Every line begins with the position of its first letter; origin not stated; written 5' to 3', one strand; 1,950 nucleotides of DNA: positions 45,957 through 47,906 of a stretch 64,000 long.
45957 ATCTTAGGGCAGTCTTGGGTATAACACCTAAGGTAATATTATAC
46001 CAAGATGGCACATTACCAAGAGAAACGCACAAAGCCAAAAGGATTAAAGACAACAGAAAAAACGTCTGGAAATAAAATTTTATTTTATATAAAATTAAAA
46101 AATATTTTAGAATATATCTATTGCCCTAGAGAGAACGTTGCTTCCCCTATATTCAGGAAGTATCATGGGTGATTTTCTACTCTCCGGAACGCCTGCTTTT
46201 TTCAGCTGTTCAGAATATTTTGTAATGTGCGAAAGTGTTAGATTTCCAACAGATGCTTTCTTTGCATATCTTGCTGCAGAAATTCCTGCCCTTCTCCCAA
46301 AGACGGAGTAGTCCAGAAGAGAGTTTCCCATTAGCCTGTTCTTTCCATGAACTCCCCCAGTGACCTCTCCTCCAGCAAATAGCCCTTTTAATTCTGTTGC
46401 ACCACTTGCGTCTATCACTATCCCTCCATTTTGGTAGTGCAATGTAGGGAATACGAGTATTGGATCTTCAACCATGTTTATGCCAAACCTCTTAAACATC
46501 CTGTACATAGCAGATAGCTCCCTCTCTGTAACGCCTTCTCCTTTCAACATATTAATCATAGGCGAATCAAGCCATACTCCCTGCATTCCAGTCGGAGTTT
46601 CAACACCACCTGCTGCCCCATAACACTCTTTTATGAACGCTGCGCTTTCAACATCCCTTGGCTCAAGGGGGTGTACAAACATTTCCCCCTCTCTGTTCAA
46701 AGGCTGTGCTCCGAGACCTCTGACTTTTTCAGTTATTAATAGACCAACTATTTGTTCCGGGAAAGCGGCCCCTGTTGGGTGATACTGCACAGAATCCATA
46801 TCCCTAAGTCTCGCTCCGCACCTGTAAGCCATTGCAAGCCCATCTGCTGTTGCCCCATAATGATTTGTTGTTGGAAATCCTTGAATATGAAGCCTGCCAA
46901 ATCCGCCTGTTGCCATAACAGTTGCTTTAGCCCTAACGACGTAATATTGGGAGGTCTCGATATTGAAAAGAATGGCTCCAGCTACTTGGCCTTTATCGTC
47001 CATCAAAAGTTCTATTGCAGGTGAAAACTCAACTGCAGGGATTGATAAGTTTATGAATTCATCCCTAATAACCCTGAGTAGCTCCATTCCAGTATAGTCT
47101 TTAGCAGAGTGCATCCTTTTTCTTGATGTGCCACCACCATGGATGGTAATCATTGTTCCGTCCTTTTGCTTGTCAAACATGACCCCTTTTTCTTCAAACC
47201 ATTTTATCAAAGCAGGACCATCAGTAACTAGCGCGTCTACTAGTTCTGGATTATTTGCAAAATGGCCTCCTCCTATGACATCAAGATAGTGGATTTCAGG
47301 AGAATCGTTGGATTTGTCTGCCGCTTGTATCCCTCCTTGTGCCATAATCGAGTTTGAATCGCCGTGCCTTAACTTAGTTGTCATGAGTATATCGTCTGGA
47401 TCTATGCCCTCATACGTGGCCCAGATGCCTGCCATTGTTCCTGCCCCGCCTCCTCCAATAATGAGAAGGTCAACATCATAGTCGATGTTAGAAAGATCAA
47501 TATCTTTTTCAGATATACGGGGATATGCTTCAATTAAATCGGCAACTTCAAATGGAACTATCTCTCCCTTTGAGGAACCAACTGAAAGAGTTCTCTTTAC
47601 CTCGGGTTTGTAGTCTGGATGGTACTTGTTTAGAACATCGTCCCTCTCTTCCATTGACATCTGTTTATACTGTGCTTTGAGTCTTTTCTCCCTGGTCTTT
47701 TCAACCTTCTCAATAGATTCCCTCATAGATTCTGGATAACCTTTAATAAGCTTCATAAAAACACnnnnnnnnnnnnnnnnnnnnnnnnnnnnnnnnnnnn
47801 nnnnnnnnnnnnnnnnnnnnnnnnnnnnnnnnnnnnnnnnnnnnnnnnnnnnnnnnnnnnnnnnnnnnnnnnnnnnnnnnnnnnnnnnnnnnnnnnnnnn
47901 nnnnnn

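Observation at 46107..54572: Single operon combining HdrA-MvhD-MvhG-MvhA with HdrC-like, HdrB-like, SdhB-like and FrdA/TfrA-like genes: candidate H2-dependent (bifurcating) fumarate reductase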

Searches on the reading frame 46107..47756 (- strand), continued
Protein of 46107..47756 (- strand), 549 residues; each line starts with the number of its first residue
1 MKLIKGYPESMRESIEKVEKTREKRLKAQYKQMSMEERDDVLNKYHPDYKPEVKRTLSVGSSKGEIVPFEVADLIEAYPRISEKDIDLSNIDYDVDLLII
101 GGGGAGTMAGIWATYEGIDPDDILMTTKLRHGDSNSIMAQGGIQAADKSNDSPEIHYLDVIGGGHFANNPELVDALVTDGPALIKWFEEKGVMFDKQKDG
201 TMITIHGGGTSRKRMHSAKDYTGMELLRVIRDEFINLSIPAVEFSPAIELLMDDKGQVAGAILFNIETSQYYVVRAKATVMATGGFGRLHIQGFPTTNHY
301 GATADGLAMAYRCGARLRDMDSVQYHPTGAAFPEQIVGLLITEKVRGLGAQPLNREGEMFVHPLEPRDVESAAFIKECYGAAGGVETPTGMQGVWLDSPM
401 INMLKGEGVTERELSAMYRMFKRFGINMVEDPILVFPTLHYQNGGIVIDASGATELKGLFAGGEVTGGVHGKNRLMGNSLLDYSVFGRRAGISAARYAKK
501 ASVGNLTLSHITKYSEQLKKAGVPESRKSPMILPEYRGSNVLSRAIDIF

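Call 89: search_protein_families(library=pfam, max_evalue=0.00001, proteins=[L044:3050-4036:+, L044:4045-5070:+, L048:5091-5933:+, L013:11902-13077:+, L013:13074-13937:+, L064:4953-5495:+, L025:15114-16220:+, L055:5924-6790:-, L014:4361-4801:+])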
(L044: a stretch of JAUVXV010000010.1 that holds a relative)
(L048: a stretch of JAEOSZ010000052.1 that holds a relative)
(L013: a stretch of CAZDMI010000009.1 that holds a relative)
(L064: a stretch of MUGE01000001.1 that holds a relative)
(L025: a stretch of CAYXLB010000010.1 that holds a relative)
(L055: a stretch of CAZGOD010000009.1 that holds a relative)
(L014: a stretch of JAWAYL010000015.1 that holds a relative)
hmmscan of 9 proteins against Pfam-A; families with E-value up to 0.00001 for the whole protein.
L044:3050-4036:+ (328 aa): 4 families
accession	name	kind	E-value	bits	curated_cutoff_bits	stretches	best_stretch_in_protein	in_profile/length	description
PF13183.11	Fer4_8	-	1e-06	29.6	27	1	216-284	3-68/68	4Fe-4S dicluster domain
PF13534.11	Fer4_17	-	1.1e-06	29.6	22.2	1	217-284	1-60/61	4Fe-4S dicluster domain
PF13187.11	Fer4_9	-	1.4e-06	28.7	27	0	233-283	8-50/52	4Fe-4S dicluster domain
PF12797.12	Fer4_2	-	4e-06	26.9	24.5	0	264-282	4-22/22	4Fe-4S binding domain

L044:4045-5070:+ (341 aa): 4 families
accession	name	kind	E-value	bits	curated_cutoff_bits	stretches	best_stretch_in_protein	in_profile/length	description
PF17179.9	Fer4_22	-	6.8e-34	117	27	1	234-327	1-95/95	4Fe-4S dicluster domain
PF13183.11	Fer4_8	-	1.5e-07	32.3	27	1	233-327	3-68/68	4Fe-4S dicluster domain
PF00037.32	Fer4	-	4.8e-07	29.8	21.1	0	231-247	4-20/24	4Fe-4S binding domain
PF12797.12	Fer4_2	-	5.7e-07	29.5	24.5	0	231-247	6-22/22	4Fe-4S binding domain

L048:5091-5933:+ (281 aa): 3 families
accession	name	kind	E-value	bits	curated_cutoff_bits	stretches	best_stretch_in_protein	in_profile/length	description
PF00175.26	NAD_binding_1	-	6.9e-19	68.9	22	1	120-223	1-107/109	Oxidoreductase NAD-binding domain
PF10418.14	DHODB_Fe-S_bind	-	9.6e-11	41.7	23.9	1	242-274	1-40/41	Iron-sulfur cluster binding domain of dihydroorotate dehydrogenase B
PF00970.30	FAD_binding_6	-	6.7e-07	30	21.1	1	29-106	14-96/99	Oxidoreductase FAD-binding domain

L013:11902-13077:+ (391 aa): 3 families
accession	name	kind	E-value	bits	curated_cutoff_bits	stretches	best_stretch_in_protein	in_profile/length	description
PF01855.24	POR_N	-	1.8e-68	231.2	27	1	31-264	1-229/231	Pyruvate flavodoxin/ferredoxin oxidoreductase, thiamine diP-bdg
PF17147.9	PFOR_II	-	1.6e-21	77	27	1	289-383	1-102/102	Pyruvate:ferredoxin oxidoreductase core domain II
PF02780.25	Transketolase_C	-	1.6e-08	34.9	25.9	1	288-347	9-68/124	Transketolase, C-terminal domain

L013:13074-13937:+ (287 aa): 1 family
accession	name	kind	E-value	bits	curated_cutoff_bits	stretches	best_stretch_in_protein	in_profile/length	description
PF02775.26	TPP_enzyme_C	-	2.1e-34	118.9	21.9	1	77-216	20-151/151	Thiamine pyrophosphate enzyme, C-terminal TPP binding domain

L064:4953-5495:+ (180 aa): 1 family
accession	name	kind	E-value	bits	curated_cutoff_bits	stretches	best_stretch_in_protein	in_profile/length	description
PF01558.24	POR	-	2.2e-34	119.5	27.4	1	11-171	1-173/173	Pyruvate ferredoxin/flavodoxin oxidoreductase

L025:15114-16220:+ (368 aa): 5 families
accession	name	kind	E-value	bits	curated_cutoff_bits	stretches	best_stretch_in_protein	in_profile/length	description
PF08442.15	ATP-grasp_2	-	9.2e-65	218.5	29.5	1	2-187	1-201/202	ATP-grasp domain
PF00549.24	Ligase_CoA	-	2.1e-17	63.9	24.5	1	245-356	2-121/128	CoA-ligase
PF24948.1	Citrate_synth_N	-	5e-17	62.5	83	1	37-209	53-227/232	ATP-citrate synthase ATP-grasp domain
PF13549.11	ATP-grasp_5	-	6e-07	29.5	27.6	1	3-202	10-221/221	ATP-grasp domain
PF01071.24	GARS_A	-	2.6e-06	27.9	27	1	9-113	7-111/194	Phosphoribosylglycinamide synthetase, ATP-grasp (A) domain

L055:5924-6790:- (288 aa): 3 families
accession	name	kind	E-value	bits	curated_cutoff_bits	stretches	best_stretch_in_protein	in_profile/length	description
PF02629.25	CoA_binding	-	3.4e-28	98.7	22.3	1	6-98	1-96/97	CoA binding domain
PF00549.24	Ligase_CoA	-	4.4e-23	82.2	24.5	1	152-269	2-125/128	CoA-ligase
PF13607.11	Succ_CoA_lig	-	1.7e-10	41.2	27.4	1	145-252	1-107/138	Succinyl-CoA ligase like flavodoxin domain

L014:4361-4801:+ (146 aa): 0 families

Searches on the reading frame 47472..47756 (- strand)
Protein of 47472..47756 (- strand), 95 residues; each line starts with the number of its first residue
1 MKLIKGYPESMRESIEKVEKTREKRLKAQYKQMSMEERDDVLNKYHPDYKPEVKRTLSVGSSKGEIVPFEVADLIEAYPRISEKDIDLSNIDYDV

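Call 82: search_protein_representatives(protein=window:47472-47756:-)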
Query: 95 residues. Proteins with E-value up to 0.001 (for the whole library): 398; up to 1e-10: 157; up to 1e-30: 1. The best 150 are listed.
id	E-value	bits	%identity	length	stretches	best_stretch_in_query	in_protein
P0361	2.4e-34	133.5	68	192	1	1-95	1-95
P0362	2.0e-27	111.5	58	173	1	1-95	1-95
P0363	2.5e-27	111.1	57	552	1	2-95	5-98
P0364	3.9e-21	91.4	53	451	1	1-95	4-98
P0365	5.7e-21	90.8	54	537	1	1-93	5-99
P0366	6.0e-21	90.8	53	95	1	7-95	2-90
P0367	1.7e-20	89.3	48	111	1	3-95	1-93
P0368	6.5e-20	87.5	51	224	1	1-94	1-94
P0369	3.5e-19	85.1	45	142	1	5-95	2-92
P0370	2.2e-18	82.6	44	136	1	6-93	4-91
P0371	3.8e-18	81.8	52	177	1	5-89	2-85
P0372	4.9e-18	81.5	44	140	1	6-94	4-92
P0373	5.1e-18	81.4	46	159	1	1-95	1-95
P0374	6.2e-18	81.1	53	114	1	6-82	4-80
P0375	1.1e-17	80.3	52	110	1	7-94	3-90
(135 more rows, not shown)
